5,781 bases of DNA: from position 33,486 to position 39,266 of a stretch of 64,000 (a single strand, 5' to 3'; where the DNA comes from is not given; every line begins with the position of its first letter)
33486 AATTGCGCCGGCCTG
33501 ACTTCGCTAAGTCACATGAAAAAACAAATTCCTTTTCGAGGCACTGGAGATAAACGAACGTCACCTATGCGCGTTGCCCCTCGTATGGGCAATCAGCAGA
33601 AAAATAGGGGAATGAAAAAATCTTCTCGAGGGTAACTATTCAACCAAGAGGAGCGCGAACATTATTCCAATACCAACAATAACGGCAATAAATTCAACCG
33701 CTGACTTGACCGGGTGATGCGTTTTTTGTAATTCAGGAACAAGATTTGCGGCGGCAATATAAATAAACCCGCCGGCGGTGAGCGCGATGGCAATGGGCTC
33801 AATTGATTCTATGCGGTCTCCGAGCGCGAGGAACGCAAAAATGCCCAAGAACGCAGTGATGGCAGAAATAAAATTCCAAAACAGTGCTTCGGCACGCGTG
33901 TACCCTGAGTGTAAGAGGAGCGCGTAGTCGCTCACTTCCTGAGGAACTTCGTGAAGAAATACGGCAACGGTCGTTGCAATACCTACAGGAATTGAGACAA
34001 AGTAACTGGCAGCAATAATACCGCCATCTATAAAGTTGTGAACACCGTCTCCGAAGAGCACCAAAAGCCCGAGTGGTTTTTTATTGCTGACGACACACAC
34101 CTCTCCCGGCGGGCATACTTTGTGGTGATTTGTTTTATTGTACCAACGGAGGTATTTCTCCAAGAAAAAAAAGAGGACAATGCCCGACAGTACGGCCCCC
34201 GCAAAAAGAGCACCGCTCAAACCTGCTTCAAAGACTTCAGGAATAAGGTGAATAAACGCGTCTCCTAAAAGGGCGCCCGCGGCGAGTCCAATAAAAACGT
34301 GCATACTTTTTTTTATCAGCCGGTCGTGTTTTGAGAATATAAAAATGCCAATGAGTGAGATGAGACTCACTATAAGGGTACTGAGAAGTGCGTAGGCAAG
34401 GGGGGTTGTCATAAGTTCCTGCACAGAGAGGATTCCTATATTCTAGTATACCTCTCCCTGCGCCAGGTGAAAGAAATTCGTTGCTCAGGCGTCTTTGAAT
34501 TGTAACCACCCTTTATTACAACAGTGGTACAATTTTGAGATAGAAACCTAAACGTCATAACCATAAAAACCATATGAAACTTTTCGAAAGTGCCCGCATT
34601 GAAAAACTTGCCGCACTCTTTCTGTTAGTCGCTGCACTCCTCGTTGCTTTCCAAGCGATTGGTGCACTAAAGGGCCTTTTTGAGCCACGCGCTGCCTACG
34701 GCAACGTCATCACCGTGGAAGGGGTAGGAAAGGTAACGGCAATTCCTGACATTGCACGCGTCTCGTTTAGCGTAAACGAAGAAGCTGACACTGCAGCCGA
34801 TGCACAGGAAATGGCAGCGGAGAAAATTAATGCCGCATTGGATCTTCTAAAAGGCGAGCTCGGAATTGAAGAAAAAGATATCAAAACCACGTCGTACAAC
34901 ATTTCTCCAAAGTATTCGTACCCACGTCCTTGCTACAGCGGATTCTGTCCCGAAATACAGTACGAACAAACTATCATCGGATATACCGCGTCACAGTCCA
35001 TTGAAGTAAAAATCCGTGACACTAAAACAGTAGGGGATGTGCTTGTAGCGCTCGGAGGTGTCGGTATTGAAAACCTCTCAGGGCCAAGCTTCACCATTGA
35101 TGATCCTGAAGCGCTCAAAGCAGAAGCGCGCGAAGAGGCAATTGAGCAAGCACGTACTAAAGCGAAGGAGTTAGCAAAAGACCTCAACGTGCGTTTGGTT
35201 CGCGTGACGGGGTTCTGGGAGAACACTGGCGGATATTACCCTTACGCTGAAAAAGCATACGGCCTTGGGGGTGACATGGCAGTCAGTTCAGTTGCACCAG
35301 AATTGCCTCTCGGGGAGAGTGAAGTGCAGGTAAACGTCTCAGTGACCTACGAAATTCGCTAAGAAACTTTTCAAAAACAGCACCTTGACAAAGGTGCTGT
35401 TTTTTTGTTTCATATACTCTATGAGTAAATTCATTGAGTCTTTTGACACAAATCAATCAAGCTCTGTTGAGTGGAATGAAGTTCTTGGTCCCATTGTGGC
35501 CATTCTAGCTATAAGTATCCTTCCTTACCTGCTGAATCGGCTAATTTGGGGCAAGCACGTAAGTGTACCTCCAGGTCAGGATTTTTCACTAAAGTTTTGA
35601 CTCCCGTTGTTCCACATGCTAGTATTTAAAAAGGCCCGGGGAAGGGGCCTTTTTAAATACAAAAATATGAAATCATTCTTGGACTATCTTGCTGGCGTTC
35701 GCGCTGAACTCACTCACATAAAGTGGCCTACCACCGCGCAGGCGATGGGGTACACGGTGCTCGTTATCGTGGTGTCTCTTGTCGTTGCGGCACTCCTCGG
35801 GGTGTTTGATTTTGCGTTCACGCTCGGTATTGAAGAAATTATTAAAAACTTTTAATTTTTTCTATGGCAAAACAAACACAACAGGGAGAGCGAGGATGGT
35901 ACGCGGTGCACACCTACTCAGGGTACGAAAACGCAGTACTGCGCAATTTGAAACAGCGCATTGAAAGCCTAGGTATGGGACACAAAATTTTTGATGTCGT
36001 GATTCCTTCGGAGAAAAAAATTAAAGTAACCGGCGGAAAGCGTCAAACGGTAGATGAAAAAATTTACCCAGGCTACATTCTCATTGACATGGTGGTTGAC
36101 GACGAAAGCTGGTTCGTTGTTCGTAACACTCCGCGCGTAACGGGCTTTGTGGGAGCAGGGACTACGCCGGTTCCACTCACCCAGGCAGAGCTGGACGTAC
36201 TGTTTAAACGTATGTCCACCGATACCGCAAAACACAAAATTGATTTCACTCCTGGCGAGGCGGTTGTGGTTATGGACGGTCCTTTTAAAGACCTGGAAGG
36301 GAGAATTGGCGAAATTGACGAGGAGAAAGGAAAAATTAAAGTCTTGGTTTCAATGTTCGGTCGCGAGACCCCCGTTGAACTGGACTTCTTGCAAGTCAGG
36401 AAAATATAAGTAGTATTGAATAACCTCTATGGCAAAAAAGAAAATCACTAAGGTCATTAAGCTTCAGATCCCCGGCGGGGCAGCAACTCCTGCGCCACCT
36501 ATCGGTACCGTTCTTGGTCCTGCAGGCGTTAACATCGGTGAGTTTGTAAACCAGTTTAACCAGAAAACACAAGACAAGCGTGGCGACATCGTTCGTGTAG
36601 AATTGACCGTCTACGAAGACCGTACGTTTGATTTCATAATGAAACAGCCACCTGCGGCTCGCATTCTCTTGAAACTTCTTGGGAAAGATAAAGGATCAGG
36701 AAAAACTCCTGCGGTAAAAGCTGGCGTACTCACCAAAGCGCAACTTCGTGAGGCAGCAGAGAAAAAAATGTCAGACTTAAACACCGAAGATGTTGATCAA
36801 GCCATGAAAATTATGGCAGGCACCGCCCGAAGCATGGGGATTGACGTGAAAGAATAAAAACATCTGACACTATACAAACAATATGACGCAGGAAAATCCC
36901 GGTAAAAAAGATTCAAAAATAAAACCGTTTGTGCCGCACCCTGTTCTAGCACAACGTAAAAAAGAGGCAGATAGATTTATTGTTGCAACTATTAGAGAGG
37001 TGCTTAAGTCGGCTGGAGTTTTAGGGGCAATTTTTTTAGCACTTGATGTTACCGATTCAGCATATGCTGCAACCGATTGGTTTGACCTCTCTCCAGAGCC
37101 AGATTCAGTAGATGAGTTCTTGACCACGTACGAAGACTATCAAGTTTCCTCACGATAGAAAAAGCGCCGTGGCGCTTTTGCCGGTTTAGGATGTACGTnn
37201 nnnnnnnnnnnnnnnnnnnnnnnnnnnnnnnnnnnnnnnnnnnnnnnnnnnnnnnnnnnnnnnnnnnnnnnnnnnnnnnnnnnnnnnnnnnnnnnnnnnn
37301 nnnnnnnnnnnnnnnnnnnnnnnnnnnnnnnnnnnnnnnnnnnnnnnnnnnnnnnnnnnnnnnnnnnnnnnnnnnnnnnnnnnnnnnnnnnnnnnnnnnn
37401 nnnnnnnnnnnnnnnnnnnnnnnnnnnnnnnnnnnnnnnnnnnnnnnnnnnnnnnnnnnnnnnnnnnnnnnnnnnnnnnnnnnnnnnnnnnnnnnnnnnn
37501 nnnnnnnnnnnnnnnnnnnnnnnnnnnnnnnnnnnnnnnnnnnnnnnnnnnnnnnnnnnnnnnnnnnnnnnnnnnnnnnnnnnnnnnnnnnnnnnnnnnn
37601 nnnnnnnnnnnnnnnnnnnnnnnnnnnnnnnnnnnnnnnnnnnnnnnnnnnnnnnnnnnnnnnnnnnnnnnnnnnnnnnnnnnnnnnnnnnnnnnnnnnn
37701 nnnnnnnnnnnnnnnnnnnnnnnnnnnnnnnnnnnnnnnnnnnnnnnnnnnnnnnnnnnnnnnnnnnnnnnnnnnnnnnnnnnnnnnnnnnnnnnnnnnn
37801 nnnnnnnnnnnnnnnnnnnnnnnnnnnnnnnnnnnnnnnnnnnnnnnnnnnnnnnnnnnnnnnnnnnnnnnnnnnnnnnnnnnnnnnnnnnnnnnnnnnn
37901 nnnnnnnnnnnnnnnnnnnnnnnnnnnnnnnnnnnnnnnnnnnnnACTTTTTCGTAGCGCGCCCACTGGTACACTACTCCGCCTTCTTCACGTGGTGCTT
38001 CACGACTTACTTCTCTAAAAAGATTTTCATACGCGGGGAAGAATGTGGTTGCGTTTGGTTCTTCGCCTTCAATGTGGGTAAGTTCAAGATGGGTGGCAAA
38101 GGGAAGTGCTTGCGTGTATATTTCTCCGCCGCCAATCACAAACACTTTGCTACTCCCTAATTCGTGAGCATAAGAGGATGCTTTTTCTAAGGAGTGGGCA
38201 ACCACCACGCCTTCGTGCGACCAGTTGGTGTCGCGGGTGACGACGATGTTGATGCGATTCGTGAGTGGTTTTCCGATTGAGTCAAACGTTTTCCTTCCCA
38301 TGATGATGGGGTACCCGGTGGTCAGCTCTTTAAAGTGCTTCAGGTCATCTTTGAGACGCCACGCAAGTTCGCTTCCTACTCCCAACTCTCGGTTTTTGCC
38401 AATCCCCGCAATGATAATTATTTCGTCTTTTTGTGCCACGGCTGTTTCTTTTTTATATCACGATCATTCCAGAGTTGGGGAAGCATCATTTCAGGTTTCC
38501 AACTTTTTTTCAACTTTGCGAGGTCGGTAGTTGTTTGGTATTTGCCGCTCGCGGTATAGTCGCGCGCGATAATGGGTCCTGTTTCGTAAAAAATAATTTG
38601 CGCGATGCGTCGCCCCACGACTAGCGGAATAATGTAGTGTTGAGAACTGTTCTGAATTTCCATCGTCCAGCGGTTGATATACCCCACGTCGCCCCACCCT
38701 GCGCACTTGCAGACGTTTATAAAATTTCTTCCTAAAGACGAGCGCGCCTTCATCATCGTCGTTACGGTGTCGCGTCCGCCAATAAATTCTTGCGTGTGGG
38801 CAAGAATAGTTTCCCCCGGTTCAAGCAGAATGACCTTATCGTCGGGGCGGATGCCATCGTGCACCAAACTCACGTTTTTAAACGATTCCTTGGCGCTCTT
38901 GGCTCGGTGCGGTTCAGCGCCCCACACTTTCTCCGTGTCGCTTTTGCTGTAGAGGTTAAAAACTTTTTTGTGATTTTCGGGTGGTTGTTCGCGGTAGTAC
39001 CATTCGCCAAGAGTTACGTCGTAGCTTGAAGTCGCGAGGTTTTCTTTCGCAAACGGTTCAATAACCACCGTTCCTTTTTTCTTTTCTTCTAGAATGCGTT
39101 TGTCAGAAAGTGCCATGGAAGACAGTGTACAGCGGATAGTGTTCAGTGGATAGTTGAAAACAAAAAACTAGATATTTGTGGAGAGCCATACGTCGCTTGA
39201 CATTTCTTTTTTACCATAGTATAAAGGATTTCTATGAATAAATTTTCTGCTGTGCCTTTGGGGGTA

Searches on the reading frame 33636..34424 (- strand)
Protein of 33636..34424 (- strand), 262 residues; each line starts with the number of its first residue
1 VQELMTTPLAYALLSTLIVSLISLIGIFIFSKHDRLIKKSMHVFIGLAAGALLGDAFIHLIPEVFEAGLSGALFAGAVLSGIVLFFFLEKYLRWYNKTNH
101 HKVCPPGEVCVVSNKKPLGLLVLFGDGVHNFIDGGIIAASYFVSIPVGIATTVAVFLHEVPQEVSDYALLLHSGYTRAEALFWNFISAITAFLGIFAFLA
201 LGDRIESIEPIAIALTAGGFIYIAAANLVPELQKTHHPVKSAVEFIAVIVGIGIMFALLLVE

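Call 31: search_protein_families(library=pfam, proteins=[window:33636-34424:-], max_evalue=0.0001)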
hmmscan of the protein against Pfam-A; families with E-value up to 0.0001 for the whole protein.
window:33636-34424:- (262 aa): 1 family
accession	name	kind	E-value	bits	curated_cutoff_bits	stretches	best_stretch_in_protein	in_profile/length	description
PF02535.28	Zip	-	9.2e-43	147.1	35.1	2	115-258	174-322/323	ZIP Zinc transporter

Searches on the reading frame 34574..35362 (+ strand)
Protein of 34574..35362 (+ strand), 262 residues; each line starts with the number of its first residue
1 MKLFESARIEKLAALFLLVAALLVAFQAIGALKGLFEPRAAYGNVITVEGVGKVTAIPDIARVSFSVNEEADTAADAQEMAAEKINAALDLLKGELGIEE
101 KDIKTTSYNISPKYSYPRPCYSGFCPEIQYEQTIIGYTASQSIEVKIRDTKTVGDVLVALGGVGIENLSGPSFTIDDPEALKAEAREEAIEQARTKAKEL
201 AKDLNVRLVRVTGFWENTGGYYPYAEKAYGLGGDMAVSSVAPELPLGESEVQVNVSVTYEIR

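Call 31: search_protein_families(library=pfam, proteins=[window:34574-35362:+], max_evalue=0.0001)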
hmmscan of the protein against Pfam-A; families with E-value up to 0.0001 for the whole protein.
window:34574-35362:+ (262 aa): 1 family
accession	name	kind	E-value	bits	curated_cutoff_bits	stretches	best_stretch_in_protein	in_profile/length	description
PF04402.19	SIMPL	-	1.6e-51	175.9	25.2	1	46-259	1-205/205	Protein of unknown function (DUF541)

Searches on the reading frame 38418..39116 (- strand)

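Call 31: search_protein_families(library=pfam, proteins=[window:38418-39116:-], max_evalue=0.0001)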
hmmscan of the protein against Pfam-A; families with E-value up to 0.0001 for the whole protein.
window:38418-39116:- (232 aa): 1 family
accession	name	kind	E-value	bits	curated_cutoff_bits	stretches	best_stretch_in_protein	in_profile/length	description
PF22769.1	DCD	-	1.4e-32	113.4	27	1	3-178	2-152/153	dCTP deaminase-like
